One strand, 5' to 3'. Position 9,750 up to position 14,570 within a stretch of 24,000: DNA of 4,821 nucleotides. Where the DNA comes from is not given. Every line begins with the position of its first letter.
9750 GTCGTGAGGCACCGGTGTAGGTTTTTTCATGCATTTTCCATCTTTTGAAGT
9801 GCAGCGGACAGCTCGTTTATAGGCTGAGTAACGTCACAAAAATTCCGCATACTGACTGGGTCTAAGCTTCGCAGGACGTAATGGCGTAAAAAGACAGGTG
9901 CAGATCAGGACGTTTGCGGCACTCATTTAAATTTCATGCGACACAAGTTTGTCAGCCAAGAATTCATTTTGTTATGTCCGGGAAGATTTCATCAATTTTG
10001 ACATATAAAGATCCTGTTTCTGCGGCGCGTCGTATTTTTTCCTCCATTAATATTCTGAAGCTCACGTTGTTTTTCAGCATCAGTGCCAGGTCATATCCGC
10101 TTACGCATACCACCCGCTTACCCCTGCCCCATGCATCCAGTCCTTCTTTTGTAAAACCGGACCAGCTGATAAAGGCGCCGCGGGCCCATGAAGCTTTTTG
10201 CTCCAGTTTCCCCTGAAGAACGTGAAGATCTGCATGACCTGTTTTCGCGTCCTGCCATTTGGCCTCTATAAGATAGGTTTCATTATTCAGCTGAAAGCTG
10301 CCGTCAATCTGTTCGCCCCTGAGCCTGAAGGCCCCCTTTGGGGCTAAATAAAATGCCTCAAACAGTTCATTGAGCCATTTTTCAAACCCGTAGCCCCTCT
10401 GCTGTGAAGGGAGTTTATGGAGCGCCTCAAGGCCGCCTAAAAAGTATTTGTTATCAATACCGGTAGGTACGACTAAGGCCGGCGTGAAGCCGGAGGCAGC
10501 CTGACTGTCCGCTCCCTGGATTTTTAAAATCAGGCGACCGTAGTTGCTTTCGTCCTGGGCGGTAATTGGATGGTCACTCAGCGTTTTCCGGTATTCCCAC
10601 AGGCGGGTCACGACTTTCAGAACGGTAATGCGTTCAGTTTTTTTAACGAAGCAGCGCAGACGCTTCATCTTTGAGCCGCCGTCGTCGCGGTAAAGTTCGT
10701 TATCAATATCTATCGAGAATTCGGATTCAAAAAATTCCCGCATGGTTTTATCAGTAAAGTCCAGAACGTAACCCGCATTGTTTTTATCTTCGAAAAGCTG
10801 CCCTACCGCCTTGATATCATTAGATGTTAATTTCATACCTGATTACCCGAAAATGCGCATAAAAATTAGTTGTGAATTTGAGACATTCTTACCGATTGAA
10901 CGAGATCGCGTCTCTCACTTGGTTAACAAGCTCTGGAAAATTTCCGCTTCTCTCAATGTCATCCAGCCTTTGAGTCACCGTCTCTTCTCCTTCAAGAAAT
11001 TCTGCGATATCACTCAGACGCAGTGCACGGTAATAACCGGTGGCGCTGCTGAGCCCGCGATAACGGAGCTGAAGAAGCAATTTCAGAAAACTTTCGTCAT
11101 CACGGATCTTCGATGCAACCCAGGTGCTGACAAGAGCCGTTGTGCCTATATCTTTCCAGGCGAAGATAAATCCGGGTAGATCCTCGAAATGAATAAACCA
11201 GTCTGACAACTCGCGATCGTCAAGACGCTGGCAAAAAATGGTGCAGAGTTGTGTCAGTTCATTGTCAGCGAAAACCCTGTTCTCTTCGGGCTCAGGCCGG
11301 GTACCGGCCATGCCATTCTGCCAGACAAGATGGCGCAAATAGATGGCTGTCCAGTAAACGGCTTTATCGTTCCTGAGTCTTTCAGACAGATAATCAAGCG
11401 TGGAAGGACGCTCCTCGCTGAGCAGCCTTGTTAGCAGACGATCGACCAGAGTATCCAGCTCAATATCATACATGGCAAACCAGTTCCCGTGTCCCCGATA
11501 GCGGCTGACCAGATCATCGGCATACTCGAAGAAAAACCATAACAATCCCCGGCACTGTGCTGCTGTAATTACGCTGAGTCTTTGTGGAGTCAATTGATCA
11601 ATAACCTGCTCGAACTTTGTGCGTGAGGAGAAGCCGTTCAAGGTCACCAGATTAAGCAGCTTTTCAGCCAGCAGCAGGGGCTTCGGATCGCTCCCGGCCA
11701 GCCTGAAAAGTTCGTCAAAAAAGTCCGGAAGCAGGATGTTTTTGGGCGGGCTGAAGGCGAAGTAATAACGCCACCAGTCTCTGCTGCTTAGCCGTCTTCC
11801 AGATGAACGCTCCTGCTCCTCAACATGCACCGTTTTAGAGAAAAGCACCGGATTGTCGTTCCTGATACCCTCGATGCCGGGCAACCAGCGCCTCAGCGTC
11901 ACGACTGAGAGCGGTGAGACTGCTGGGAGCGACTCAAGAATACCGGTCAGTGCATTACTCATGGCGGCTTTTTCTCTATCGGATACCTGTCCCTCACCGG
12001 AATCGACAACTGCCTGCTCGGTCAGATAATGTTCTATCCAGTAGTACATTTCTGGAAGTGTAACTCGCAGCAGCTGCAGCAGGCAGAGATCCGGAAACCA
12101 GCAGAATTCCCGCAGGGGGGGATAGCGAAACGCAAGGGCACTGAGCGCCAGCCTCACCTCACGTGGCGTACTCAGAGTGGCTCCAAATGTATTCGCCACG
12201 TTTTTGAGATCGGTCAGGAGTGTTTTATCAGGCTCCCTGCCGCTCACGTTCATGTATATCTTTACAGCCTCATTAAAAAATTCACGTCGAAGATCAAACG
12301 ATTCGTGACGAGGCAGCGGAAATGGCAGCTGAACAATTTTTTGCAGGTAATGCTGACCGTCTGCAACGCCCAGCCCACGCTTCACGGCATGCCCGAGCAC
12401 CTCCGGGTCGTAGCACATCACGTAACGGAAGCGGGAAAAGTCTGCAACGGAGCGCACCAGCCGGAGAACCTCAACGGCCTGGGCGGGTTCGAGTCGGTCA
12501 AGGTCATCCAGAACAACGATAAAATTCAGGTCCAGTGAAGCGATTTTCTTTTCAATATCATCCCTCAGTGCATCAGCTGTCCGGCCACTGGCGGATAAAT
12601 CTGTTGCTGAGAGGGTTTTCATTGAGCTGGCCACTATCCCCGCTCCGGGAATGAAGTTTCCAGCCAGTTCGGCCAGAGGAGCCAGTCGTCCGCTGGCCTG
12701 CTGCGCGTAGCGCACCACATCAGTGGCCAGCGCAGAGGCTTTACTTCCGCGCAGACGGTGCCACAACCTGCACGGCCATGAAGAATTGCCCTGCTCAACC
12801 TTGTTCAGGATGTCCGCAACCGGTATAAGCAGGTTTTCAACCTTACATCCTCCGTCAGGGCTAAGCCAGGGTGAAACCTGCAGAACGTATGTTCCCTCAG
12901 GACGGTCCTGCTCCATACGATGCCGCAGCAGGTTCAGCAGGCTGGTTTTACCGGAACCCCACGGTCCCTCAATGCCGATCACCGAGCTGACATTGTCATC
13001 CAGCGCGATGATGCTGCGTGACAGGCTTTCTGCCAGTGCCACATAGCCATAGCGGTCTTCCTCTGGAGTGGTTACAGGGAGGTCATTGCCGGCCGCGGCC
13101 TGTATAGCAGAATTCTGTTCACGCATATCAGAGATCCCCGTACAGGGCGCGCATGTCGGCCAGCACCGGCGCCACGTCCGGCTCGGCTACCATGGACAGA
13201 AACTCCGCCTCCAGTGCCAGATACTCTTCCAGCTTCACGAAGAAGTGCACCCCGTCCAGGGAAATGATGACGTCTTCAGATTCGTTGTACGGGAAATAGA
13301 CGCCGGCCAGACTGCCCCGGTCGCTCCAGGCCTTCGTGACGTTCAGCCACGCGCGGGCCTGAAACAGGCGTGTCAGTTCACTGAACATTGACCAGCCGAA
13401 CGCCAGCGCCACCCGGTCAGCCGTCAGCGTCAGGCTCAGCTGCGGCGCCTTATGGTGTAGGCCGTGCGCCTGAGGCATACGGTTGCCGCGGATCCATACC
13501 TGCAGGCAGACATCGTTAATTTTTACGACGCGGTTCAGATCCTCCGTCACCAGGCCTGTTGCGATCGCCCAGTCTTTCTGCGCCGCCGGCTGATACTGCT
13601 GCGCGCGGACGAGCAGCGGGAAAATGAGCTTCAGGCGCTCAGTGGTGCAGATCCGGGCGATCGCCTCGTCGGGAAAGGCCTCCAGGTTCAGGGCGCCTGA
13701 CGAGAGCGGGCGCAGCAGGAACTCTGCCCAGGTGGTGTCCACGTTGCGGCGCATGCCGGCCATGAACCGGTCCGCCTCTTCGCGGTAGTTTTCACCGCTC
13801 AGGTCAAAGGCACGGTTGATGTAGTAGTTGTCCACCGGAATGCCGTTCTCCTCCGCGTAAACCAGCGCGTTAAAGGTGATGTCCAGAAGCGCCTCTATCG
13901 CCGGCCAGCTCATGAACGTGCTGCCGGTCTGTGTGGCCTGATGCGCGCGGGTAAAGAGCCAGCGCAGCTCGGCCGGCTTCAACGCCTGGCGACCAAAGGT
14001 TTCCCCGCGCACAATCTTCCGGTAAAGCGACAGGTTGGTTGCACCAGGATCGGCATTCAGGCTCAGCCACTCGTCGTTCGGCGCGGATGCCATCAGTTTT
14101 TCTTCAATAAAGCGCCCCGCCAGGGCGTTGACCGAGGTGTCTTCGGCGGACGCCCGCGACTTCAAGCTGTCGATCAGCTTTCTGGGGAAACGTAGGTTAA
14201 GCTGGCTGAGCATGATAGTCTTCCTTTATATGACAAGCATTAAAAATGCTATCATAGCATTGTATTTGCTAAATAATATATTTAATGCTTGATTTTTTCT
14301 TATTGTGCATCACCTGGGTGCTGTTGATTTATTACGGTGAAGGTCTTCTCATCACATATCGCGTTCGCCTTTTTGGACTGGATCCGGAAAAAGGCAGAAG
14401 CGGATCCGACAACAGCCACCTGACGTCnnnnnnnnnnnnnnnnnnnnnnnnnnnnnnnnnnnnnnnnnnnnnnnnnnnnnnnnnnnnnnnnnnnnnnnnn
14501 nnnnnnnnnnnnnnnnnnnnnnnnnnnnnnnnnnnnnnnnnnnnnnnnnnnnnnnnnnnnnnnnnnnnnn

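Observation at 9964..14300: RHH protein / KAP P-loop NTPase / Mrr-like nuclease operon: candidate uncharacterised defence-type module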

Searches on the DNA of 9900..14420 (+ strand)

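Call 6: search_dna_similar(query=window:9900-14420:+, collection=plasmids, mode=near, max_rows=25)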
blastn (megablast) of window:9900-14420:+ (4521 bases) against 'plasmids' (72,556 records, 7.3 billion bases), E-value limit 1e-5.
Records with a match: 4; places in all: 4; records where one place covers at least 80% of the query: 0.
Best place of each record, by identity: 80-90% 4.
By first word of the organism name: Pantoea 3; Kosakonia 1.
By predicted mobility (MOB-suite, as given by PLSDB): non-mobilizable 2; conjugative 2.
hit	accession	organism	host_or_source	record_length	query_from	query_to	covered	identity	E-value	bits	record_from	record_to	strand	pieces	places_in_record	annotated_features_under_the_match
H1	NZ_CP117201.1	Pantoea sp. SS70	Solanum tuberosum L.,cell culture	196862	3236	4507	28%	87.0%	0e+0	1430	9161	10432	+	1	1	hypothetical protein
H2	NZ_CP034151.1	Pantoea agglomerans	whole organism,Poland, Warsaw area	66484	3697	4130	10%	81.2%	5e-92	348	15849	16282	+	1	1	hypothetical protein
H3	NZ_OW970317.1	Pantoea agglomerans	Olive knot caused by Pseudomonas ...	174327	3697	4128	10%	81.3%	1e-92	350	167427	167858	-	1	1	hypothetical protein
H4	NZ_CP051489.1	Kosakonia sp. SMBL-WEM22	culture,seawater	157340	3026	3116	2%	82.8%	2e-11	81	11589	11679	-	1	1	P-loop NTPase fold protein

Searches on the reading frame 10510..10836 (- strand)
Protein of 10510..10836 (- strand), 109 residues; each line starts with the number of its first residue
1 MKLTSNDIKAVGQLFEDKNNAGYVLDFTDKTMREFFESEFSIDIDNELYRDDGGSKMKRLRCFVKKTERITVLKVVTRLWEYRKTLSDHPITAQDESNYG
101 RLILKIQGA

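Call 87: search_protein_representatives(protein=window:10510-10836:-)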
Query: 109 residues. Proteins with E-value up to 0.001 (for the whole library): 759; up to 1e-10: 115; up to 1e-30: 2. The best 150 are listed.
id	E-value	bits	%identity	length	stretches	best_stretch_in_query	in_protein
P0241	6.7e-56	203.1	89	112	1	1-108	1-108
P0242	1.9e-31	124.7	68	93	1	1-95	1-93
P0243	2.1e-28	114.9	56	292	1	2-105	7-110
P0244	1.2e-25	106.0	68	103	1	1-80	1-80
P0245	7.4e-22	93.8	67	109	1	32-101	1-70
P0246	2.3e-21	92.2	56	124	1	27-107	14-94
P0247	4.8e-17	78.4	46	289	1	7-90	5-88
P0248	1.7e-16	76.6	47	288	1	13-104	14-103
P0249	2.0e-16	76.4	46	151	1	19-103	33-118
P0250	2.1e-16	76.3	48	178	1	7-85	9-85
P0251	2.9e-16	75.9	49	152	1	3-89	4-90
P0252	5.9e-16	74.9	42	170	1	4-99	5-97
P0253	9.5e-16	74.2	44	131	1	9-103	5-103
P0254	1.0e-15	74.1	38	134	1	1-108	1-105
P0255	2.1e-15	73.1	52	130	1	20-84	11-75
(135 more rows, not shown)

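Call 89: search_protein_families(library=pfam, alignment_id=A4, max_evalue=0.001)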
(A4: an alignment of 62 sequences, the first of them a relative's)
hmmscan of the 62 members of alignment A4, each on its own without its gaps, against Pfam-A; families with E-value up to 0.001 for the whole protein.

A. member 1, P0243 (292 aa): 1 family
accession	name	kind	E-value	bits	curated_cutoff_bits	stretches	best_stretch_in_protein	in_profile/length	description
PF04471.18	Mrr_cat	-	3.8e-06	27.4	21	1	149-252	6-112/115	Restriction endonuclease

B. families by the number of members that match (of 62 scanned): 11 families
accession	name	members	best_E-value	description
PF04471.18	Mrr_cat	14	6.1e-11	Restriction endonuclease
PF14355.11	Abi_C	12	6.1e-22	Abortive infection C-terminus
PF13676.11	TIR_2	2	1.9e-17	TIR domain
PF18742.7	DpnII-MboI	1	2.1e-41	REase_DpnII-MboI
PF18145.6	SAVED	1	1.7e-27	SMODS-associated and fused to various effectors sensor domain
PF13289.12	SIR2_2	1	6e-25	SIR2-like domain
PF09509.15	Hypoth_Ymh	1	3.6e-18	Protein of unknown function (Hypoth_ymh)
PF12770.12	CHAT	1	3.9e-13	CHAT domain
PF00211.25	Guanylate_cyc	1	5.5e-11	Adenylate and Guanylate cyclase catalytic domain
PF01582.25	TIR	1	1.8e-07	TIR domain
PF05014.21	Nuc_deoxyrib_tr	1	0.00036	Nucleoside 2-deoxyribosyltransferase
